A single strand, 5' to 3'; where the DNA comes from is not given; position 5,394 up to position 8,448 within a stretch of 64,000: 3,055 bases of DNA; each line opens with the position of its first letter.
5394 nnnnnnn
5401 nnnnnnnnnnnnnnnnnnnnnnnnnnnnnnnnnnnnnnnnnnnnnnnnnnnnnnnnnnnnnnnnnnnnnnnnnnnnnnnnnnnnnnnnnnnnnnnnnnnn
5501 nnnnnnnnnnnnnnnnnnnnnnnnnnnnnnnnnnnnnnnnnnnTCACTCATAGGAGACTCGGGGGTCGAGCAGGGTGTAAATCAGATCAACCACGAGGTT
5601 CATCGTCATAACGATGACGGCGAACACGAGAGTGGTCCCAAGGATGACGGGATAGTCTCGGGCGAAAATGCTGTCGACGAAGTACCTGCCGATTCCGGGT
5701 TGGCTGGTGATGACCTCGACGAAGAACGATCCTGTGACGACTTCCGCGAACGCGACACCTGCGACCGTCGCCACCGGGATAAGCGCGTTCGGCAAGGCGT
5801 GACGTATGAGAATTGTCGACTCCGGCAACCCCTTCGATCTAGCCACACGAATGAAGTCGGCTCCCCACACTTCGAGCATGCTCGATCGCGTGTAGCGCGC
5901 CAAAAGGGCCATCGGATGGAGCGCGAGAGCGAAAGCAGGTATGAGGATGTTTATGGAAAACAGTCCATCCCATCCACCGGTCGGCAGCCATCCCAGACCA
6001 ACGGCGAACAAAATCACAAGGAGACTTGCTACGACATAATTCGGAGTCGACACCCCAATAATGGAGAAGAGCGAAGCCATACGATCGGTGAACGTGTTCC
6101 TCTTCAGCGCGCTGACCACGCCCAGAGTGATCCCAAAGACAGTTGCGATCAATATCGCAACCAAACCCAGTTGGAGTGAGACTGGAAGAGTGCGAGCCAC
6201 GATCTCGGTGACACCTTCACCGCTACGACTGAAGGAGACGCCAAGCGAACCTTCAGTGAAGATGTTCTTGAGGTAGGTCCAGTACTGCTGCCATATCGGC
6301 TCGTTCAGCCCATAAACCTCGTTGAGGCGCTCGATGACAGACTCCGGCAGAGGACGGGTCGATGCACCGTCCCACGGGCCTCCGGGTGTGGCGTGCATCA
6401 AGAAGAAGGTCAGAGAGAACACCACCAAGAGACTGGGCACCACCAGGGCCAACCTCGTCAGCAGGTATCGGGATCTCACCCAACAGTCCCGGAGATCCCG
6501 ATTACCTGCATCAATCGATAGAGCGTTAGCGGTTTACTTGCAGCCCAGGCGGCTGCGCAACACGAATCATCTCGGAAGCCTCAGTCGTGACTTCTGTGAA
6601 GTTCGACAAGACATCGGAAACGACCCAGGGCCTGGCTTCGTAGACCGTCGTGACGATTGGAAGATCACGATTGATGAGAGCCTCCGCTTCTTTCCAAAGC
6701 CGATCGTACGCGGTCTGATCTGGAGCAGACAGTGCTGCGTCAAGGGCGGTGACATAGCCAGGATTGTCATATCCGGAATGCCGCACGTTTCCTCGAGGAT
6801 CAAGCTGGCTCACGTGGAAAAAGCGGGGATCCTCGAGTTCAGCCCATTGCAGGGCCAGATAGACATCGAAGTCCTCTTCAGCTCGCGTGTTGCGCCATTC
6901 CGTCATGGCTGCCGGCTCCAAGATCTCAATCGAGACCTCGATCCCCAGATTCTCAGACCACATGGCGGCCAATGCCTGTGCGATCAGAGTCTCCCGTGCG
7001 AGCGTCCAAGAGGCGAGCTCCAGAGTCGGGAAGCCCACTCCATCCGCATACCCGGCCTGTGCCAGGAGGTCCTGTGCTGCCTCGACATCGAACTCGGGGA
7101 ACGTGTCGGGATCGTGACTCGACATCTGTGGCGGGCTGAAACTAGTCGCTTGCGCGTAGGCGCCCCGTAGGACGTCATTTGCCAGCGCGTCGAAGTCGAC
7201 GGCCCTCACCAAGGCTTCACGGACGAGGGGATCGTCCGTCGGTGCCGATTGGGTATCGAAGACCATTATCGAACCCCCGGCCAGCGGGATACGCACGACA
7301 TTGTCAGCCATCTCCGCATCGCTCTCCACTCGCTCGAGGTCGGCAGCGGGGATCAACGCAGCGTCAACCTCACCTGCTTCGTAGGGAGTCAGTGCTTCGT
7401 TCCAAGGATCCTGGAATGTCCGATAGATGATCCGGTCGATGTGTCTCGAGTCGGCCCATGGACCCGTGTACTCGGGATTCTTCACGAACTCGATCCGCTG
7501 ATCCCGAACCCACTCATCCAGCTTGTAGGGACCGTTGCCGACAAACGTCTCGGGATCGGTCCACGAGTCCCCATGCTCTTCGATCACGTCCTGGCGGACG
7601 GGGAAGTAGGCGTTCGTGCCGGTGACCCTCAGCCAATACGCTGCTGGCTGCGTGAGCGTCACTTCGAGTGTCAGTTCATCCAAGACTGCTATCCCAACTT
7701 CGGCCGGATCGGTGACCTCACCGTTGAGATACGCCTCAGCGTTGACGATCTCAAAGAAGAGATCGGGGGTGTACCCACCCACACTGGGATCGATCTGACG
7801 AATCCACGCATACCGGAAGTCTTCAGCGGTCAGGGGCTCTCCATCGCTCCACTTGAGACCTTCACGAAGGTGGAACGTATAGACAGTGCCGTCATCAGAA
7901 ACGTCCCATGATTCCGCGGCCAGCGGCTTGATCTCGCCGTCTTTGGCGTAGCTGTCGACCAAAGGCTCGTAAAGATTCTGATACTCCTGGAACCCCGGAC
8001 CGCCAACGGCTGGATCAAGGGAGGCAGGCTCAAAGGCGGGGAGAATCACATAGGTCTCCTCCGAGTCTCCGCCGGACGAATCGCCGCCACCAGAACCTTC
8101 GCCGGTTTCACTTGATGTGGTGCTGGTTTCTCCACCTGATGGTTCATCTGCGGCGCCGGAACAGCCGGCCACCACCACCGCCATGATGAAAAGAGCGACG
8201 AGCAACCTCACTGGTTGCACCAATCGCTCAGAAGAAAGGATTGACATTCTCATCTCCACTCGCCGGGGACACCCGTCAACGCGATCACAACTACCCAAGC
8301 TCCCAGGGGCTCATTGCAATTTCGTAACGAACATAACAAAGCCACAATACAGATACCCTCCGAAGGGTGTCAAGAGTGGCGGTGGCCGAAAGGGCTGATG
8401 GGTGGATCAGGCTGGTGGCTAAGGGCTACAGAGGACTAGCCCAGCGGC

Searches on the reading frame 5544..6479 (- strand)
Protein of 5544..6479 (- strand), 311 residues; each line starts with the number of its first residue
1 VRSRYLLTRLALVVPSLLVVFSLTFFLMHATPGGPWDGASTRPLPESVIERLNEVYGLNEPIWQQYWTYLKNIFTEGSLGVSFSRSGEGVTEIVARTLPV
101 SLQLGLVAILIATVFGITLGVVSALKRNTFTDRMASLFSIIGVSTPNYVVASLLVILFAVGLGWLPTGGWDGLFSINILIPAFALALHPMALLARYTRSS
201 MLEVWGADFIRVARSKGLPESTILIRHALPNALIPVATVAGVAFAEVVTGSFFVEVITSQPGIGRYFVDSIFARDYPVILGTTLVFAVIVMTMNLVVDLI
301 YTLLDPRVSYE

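Call 70: search_protein_families(library=pfam, proteins=[window:5544-6479:-])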
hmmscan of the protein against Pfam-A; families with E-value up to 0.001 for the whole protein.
window:5544-6479:- (311 aa): 2 families
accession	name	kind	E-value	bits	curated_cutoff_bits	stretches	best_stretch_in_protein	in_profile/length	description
PF00528.27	BPD_transp_1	-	5.1e-39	134.3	26.4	1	116-309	1-183/184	Binding-protein-dependent transport system inner membrane component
PF19300.4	BPD_transp_1_N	-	1.2e-09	38.8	23.8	1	4-84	3-94/114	Binding-prot-dependent transport system membrane comp, N-term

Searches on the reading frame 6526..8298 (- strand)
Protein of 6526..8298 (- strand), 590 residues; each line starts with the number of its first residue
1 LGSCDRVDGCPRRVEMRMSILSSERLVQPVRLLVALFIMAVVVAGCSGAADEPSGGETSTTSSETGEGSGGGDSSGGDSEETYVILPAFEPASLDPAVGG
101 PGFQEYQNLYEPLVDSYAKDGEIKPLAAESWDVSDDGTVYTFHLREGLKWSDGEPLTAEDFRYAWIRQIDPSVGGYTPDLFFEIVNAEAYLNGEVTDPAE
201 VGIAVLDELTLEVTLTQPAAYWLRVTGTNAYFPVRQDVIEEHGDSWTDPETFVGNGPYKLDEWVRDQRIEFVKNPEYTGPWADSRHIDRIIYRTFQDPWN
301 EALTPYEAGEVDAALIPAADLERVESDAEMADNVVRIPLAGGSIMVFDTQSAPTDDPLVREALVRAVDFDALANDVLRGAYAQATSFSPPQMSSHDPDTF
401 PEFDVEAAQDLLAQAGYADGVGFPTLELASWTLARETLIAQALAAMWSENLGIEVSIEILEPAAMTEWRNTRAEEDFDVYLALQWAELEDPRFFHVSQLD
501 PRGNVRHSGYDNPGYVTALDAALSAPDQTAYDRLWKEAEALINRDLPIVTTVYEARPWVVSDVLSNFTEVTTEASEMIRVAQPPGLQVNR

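Call 70: search_protein_families(library=pfam, proteins=[window:6526-8298:-])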
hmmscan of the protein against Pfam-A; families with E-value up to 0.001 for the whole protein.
window:6526-8298:- (590 aa): 1 family
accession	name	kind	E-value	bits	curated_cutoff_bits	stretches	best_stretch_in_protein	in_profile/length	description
PF00496.27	SBP_bac_5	-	1.9e-84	284.4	32.4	1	122-497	1-359/368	Bacterial extracellular solute-binding proteins, family 5 Middle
